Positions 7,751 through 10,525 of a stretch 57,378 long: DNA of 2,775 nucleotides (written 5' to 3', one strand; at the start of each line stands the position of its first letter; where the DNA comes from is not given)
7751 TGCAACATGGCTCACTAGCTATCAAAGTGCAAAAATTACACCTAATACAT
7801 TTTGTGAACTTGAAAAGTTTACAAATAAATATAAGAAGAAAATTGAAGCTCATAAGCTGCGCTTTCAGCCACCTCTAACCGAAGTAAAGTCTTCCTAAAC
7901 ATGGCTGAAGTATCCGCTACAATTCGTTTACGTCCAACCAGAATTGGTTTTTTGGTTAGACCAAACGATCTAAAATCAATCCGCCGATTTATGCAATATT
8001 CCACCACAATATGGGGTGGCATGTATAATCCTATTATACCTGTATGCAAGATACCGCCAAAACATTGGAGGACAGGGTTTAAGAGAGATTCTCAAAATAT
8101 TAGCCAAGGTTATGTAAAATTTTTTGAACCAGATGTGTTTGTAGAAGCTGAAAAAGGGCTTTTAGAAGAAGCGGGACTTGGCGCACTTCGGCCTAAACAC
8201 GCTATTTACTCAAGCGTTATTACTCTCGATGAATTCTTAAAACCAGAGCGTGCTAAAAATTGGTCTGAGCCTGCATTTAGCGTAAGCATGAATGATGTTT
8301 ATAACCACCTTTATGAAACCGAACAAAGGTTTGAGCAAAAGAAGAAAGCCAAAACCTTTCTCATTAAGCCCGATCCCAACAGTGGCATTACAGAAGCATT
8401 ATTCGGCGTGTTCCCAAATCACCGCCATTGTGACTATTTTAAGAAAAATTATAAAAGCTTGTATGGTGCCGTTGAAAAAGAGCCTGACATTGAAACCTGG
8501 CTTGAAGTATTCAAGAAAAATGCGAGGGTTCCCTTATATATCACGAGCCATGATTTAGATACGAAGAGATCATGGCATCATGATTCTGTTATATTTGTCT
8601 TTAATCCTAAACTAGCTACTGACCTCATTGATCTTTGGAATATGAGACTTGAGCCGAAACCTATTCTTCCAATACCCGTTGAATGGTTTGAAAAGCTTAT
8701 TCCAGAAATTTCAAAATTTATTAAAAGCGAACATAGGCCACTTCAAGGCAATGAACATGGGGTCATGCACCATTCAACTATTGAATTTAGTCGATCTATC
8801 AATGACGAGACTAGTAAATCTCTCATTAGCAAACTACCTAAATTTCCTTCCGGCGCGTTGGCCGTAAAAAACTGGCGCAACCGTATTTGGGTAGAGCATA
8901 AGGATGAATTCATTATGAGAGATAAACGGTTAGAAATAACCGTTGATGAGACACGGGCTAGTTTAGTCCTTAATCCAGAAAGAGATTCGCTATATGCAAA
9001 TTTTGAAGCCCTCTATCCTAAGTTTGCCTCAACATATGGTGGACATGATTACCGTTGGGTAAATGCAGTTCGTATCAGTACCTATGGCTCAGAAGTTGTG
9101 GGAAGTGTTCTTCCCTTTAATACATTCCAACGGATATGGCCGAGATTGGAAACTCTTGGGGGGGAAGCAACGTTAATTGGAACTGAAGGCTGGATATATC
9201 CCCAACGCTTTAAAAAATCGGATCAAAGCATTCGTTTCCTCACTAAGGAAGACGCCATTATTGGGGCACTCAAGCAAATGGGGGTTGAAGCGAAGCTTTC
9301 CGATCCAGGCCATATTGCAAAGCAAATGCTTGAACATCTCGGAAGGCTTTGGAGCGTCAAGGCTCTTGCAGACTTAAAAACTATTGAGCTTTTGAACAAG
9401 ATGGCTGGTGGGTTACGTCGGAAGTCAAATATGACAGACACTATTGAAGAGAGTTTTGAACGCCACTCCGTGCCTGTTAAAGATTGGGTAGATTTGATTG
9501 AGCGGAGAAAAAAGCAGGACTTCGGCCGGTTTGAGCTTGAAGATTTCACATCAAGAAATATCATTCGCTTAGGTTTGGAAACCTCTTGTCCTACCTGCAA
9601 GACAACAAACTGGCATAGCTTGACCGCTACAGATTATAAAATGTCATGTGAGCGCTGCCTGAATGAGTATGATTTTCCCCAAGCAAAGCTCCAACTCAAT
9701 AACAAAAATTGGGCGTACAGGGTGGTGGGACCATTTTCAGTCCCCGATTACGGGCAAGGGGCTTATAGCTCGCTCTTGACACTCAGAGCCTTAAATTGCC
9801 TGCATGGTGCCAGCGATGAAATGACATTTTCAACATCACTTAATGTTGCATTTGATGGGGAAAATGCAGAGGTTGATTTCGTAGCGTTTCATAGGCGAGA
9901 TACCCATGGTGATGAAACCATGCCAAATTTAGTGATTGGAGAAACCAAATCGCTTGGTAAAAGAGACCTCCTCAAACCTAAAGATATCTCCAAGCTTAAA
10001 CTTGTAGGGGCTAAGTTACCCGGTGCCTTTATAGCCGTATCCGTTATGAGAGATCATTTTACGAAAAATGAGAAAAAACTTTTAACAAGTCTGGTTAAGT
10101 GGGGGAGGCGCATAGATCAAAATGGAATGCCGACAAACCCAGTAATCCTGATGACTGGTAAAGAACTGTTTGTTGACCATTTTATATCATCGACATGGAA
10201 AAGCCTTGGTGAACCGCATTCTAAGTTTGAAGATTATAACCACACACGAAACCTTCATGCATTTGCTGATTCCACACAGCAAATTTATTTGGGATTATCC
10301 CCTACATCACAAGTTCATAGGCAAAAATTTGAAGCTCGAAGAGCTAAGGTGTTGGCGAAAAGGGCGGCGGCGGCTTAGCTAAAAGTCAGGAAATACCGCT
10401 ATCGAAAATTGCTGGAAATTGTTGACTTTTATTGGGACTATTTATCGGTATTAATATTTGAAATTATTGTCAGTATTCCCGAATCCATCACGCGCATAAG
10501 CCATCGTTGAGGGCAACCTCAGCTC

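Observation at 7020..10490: AT-rich cargo block fused onto the 3' end of virD4, with its own promoter and a tightly coupled three-gene operon of unknown function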

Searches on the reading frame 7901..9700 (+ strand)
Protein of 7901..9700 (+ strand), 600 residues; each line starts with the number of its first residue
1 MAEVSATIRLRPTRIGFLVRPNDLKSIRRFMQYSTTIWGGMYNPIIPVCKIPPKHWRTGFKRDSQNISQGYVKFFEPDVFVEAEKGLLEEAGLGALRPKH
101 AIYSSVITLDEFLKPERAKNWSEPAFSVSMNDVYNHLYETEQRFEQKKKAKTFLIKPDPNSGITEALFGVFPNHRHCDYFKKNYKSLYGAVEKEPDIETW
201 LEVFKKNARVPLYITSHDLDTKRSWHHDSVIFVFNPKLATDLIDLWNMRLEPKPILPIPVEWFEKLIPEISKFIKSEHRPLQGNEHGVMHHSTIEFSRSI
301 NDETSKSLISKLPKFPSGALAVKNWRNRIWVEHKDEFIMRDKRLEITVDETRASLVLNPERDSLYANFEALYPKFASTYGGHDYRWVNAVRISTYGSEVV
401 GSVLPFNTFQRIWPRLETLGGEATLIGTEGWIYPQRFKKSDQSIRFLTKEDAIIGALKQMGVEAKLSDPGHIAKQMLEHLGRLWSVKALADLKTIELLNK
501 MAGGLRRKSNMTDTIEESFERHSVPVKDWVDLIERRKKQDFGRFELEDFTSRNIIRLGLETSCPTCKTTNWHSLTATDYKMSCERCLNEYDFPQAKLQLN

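Call 47: predict_structure(alignment_id=A3)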
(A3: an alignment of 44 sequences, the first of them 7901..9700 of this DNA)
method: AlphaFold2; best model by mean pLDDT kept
length: 600 residues; sequences in the alignment: 44
mean_pLDDT: 78.1   pTM: 0.75
mean pLDDT of the five models: 78.1, 74.3, 73.8, 72.9, 71.5
residues with pLDDT >= 90: 198; 70-90: 224; 50-70: 136; < 50: 42
segments of 3 or more residues with pLDDT < 50: 334-340, 504-522, 553-557, 575-577, 595-600
pLDDT, mean of each block of 10 residues (from residue 1): 87 93 93 88 90 77 78 91 95 85 86 84 86 84 60 93 95 91 89 96 92 82 79 96 92 89 96 87 62 92 94 90 84 50 75 88 84 78 82 70 76 76 81 84 84 76 59 65 58 63 45 38 59 67 54 52 72 54 73 46
secondary structure, 60 per line:
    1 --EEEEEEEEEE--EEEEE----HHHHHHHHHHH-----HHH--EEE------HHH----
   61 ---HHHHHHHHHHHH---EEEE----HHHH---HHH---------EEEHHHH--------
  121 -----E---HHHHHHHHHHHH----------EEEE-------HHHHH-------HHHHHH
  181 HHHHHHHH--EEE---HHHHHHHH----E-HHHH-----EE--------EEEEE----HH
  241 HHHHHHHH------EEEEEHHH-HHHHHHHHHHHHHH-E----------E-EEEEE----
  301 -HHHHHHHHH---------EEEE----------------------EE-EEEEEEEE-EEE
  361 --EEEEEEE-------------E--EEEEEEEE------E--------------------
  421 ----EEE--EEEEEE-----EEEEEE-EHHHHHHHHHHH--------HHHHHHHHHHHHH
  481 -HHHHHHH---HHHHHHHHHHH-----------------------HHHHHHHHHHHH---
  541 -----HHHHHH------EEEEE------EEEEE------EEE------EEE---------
elements in order: E3-12 E15-19 H24-34 E45-47 H64-75 E79-82 H87-90 E106-108 H109-112 H130-141 E152-155 H163-167 H175-188 E191-193 H197-204 H211-214 E230-234 H239-248 E255-259 H264-277 E292-296 H302-310 E320-323 E349-356 E358-360 E363-369 E386-393 E425-427 E430-435 E441-446 H449-459 H468-480 H482-488 H492-502 H526-537 H546-551 E558-562 E569-573 E580-582 E589-591
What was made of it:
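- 9245..9565 (+): Helical region of orfC (aa 449-555). It may be a winged helix: three helices followed by a beta-hairpin carrying a conserved GGLRRK. This assignment is tentative. The hairpin has low confidence in the second model (call 47).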

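Call 50: fold_search(model_id=the predicted structure, library=pdb)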
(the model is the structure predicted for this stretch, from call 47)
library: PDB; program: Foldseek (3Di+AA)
matches with E <= 10: 780; with E <= 0.001: 0
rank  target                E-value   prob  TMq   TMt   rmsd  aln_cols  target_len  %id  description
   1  3ist_A                1.4e-02  0.20  0.11  0.19  16.3       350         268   10  Crystal structure of glutamate racemase from Listeria monocytogenes in complex with succinic acid (released 2009-09-22)
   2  2dwu_B                1.9e-02  0.23  0.11  0.21  16.4       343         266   13  Crystal Structure of Glutamate Racemase Isoform RacE1 from Bacillus anthracis (released 2007-06-19)
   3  1v26_B                1.9e-02  0.15  0.13  0.14  18.1       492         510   10  Crystal structure of tt0168 from Thermus thermophilus HB8 (released 2004-07-27)
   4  3hfr_A                2.4e-02  0.23  0.12  0.22  16.0       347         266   11  Crystal structure of glutamate racemase from Listeria monocytogenes (released 2009-06-09)
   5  1ult_A                2.4e-02  0.14  0.12  0.13  17.4       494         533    9  Crystal structure of tt0168 from Thermus thermophilus HB8 (released 2004-07-27)
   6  2gzm_A                3.2e-02  0.18  0.11  0.20  15.9       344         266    9  Crystal Structure of the Glutamate Racemase from Bacillus anthracis (released 2007-05-29)
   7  5uxu                  3.2e-02  0.18  0.11  0.20  16.4       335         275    8  YfeA from Yersinia pestis treated with EDTA during purification and crystallization (released 2017-07-12)
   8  3lnv                  3.8e-02  0.21  0.13  0.13  14.7       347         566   10  The crystal structure of fatty acyl-adenylate ligase from L. pneumophila in complex with acyl adenylate and pyrophosphat (released 2010-04-07)
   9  2jfq_A                5.1e-02  0.13  0.11  0.19  17.2       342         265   10  Crystal structure of Staphylococcus aureus glutamate racemase in complex with D- Glutamate (released 2007-07-03)
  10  8dtf_A                5.7e-02  0.18  0.13  0.11  15.1       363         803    7  Cryo-EM structure of the full length Arabidopsis SPY with complete TPRs (released 2023-03-08)
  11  7a9j                  5.7e-02  0.09  0.12  0.14  19.9       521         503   10  Crystal structure of the R395G mutant form of Coronafacic Acid Ligase from Pectobacterium brasiliense (released 2021-05-05)
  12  7ywk_B                5.7e-02  0.08  0.12  0.16  18.7       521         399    9  Crystal structure of an engineered TycA variant, TycApPLA, in complex with AMP (released 2022-09-21)
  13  2jfz_A                6.0e-02  0.23  0.11  0.23  15.7       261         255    9  Crystal structure of Helicobacter pylori glutamate racemase in complex with D-Glutamate and an inhibitor (released 2007-07-03)
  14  8dti_A                6.0e-02  0.14  0.13  0.12  15.5       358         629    8  Cryo-EM structure of Arabidopsis SPY in complex with GDP-fucose (released 2023-03-08)
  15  6m01_A                6.0e-02  0.09  0.12  0.13  18.6       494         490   10  The structure of HitB-HitD complex (released 2020-07-08)
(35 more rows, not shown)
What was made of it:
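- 7901..9238 (+): N-terminal region of orfC: a two-lobed alpha/beta domain (aa 1-335) and an all-beta domain (aa 345-446). No solved structural relative was found. It is the presumed sensor or regulatory part. Foldseek of the residues 1-600 model against PDB gave a best E of 0.014 at probability 0.2 (call 50).
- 9698..10180 (+): PD-(D/E)xK nuclease domain of orfC, with catalytic candidates E657, D659, E681 and K683. The hits vanish when this domain is removed (call 50).
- Tried and rejected: I rejected it after folding residues 1-600 alone (calls 47, 50).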

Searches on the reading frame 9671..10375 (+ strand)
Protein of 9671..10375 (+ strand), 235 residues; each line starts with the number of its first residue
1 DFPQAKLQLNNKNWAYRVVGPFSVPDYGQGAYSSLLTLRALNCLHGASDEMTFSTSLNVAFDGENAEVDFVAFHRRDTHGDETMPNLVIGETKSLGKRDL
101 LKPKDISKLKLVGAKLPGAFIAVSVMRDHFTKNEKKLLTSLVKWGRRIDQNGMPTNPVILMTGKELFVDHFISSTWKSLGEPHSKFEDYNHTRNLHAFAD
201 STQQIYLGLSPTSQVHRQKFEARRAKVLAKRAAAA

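Call 71: search_protein_families(library=pfam, alignment_id=A6, max_evalue=1)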
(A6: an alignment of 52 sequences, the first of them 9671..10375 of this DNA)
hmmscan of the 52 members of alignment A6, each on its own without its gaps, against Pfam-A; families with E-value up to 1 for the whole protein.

A. member 1, window:9671-10375:+ (235 aa): 0 families

B. families by the number of members that match (of 52 scanned): 11 families
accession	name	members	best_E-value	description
PF22995.2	C2CH-3rd_BIRD-IDD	2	0.4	BIRD-IDD transcription factor, third C2HC zinc finger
PF05284.17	DUF736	1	0.02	Protein of unknown function (DUF736)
PF12710.13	HAD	1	0.041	haloacid dehalogenase-like hydrolase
PF06983.19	3-dmu-9_3-mt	1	0.052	3-demethylubiquinone-9 3-methyltransferase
PF23903.1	Phage_zn_bind_2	1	0.085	Phage zinc binding domain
PF15373.11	SAXO5-like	1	0.086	Stabilizer of axonemal microtubules 5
PF09832.14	DUF2059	1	0.14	Uncharacterized protein conserved in bacteria (DUF2059)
PF15149.11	CATSPERB_C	1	0.18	CATSPERB, C-terminal domain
PF22196.1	HdrB-like_C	1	0.19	HdrB-like C-terminal domain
PF16167.10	DUF4871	1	0.21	Domain of unknown function (DUF4871)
PF04380.18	BMFP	1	0.26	Membrane fusogenic activity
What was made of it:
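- On PD-(D/E)xK nuclease superfamily (orfC C-terminal domain): None of the 52 C-terminal fragments hits a nuclease family at E<=1 (call 71).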

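Call 72: search_solved_structures(query=A6, max_evalue=10, show_alignments=3)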
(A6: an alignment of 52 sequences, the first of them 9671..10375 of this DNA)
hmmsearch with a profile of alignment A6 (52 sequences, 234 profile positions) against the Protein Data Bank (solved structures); distinct sequences matched with E-value up to 10: 3.
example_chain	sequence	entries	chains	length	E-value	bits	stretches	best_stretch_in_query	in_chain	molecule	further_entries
3un6_A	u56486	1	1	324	0.88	12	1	109-195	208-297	ABC transporter substrate-binding protein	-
6e11_1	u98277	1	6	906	1.8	10.9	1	123-223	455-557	Heat shock protein 101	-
6e10_1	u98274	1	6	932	2.5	10.5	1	123-223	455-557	Heat shock protein 101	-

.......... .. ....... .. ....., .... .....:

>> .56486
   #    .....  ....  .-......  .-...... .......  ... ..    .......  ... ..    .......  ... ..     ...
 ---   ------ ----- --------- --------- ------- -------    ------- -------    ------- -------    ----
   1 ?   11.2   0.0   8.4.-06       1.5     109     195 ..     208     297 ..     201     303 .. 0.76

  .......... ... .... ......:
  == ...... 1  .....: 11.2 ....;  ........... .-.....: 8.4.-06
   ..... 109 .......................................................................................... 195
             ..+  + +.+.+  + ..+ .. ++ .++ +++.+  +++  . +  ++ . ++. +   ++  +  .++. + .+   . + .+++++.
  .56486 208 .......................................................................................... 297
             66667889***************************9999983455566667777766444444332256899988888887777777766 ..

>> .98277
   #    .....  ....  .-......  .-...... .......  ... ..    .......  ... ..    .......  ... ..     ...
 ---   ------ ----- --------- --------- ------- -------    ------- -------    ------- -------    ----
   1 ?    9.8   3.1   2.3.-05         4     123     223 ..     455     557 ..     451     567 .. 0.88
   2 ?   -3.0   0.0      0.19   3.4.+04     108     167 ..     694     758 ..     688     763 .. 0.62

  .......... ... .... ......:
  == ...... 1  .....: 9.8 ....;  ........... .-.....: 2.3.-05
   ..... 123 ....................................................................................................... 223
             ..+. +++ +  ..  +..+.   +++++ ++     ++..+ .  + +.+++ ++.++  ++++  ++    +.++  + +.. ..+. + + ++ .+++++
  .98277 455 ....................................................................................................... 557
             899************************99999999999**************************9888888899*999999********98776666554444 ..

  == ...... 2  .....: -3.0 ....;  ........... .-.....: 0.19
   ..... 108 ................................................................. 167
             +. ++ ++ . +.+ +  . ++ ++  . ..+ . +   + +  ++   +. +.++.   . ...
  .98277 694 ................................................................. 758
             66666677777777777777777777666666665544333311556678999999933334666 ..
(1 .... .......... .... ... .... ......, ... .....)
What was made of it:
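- No Pfam or PDB sequence match was found, even with a 52-sequence sub-profile (calls 71, 72).
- Tried and rejected: A permissive Pfam scan of 52 C-terminal fragments, and PDB profile searches, found no nuclease family by sequence (calls 71, 72).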
